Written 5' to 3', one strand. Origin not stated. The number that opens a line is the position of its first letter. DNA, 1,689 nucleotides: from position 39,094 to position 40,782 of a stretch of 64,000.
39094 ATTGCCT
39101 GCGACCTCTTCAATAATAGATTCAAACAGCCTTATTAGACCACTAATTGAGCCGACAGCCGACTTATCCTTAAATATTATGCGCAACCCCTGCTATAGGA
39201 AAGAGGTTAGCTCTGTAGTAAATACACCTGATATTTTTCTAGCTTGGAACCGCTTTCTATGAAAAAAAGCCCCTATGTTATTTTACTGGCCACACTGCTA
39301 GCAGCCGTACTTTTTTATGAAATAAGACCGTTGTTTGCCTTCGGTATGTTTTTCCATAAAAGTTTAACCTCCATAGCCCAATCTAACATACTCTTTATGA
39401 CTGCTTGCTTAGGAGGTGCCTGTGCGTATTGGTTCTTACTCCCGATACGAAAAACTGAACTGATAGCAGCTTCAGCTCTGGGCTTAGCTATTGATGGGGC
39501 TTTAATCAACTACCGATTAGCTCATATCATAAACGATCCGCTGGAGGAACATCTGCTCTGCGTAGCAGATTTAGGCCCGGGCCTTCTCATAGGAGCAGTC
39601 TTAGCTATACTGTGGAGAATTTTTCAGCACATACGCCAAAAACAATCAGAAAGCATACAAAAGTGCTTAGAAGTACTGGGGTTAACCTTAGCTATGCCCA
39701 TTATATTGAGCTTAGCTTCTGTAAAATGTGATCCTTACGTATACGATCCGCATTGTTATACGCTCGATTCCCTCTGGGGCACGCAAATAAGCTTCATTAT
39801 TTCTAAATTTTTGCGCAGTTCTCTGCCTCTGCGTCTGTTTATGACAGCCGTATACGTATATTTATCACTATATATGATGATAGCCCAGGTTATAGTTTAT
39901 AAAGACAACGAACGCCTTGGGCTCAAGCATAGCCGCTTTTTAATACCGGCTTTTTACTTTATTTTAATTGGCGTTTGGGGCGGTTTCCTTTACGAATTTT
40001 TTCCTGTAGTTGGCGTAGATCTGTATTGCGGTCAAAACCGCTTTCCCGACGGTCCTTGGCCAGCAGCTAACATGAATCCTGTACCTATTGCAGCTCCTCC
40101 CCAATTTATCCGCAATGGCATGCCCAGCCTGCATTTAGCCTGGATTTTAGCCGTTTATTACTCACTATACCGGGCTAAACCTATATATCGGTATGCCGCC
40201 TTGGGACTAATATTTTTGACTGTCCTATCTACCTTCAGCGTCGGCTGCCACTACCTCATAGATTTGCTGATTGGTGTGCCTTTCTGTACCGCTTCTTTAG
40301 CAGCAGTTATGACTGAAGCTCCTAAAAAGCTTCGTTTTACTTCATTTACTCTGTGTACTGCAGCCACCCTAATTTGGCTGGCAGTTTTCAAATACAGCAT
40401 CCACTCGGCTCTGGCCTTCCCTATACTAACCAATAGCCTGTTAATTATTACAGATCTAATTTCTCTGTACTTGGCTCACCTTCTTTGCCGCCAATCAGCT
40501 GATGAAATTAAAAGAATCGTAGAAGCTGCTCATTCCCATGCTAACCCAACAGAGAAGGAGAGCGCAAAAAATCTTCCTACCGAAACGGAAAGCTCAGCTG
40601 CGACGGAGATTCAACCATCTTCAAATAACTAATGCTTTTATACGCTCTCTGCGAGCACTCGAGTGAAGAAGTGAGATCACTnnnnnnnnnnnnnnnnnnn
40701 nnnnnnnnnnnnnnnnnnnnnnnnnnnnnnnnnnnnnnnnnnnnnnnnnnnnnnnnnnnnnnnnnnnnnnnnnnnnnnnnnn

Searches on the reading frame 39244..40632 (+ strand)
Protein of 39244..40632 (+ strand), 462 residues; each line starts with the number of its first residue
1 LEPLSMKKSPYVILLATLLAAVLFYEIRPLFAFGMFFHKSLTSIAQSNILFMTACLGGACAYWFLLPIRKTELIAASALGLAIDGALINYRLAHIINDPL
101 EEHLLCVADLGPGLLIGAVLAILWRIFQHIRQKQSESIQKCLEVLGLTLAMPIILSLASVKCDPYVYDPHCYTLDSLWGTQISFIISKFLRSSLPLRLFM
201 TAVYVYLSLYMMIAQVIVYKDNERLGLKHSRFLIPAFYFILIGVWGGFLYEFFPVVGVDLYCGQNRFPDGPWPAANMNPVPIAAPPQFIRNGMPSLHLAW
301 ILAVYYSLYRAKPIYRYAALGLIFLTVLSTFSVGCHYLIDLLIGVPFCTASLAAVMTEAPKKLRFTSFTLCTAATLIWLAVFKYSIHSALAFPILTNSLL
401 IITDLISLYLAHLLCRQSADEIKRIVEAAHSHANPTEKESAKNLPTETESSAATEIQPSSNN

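Call 68: search_protein_families(library=pfam, proteins=[window:39244-40632:+], max_evalue=0.0001)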
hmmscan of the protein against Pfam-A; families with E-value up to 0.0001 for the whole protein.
window:39244-40632:+ (462 aa): 2 families
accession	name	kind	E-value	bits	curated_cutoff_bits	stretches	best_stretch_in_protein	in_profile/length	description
PF14378.12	PAP2_3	-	7.4e-13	49.2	27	1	173-353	5-189/190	PAP2 superfamily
PF01569.27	PAP2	-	1.5e-06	28.4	27.2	1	284-358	47-124/130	PAP2 superfamily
